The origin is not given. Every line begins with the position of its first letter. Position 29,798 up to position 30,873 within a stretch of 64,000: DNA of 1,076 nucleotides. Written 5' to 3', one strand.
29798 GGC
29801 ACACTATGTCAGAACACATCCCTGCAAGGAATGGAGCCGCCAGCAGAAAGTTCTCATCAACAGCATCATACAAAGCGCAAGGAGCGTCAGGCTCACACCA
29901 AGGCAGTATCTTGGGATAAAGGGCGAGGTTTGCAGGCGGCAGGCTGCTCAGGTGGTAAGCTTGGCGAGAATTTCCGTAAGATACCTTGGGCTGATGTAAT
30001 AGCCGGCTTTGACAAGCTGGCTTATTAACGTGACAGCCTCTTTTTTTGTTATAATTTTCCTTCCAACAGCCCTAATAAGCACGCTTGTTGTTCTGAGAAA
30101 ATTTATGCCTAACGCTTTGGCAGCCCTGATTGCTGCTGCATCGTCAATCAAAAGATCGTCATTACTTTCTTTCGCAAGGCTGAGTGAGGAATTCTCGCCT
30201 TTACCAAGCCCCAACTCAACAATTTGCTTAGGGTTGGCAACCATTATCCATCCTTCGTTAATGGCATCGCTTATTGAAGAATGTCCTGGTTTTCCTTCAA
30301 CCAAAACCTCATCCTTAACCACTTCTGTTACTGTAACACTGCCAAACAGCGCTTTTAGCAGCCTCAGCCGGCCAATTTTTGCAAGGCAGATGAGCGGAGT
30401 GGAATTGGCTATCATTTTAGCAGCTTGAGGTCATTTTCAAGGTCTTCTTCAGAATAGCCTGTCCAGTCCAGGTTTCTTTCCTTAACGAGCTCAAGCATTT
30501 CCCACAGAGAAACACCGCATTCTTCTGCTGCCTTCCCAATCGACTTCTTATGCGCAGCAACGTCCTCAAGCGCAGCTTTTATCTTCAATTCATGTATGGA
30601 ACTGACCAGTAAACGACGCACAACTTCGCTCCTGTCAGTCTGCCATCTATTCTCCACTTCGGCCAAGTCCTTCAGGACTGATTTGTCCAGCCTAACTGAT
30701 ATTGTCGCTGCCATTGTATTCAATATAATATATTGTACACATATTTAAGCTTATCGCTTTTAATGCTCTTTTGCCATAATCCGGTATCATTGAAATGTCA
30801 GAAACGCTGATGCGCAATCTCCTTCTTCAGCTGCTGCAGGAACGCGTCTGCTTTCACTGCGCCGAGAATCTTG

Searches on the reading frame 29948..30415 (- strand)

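Call 15: search_protein_families(library=pfam, proteins=[window:29948-30415:-], max_evalue=0.01)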
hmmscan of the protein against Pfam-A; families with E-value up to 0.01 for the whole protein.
window:29948-30415:- (155 aa): 2 families
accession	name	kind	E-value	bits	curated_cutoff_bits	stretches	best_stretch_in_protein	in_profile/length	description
PF11848.13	DUF3368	-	1.7e-05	25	27.3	1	112-152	7-45/46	Domain of unknown function (DUF3368)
PF20698.3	PIN-TPR-GreABC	-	0.00016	22.4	27.8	0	5-51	4-54/138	PIN domain associated with the TPR-GreAB-C-PIN system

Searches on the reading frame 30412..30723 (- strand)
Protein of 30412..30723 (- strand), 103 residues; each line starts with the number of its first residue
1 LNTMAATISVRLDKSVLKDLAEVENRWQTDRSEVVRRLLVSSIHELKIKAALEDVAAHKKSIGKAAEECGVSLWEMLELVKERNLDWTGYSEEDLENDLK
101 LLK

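Call 15: search_protein_families(library=pfam, proteins=[window:30412-30723:-], max_evalue=0.01)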
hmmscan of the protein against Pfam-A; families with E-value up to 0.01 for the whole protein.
window:30412-30723:- (103 aa): 1 family
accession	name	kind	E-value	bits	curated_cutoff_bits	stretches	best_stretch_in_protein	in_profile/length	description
PF03683.19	UPF0175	-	3.9e-09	36.5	27.9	1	44-100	18-74/75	Uncharacterised protein family (UPF0175)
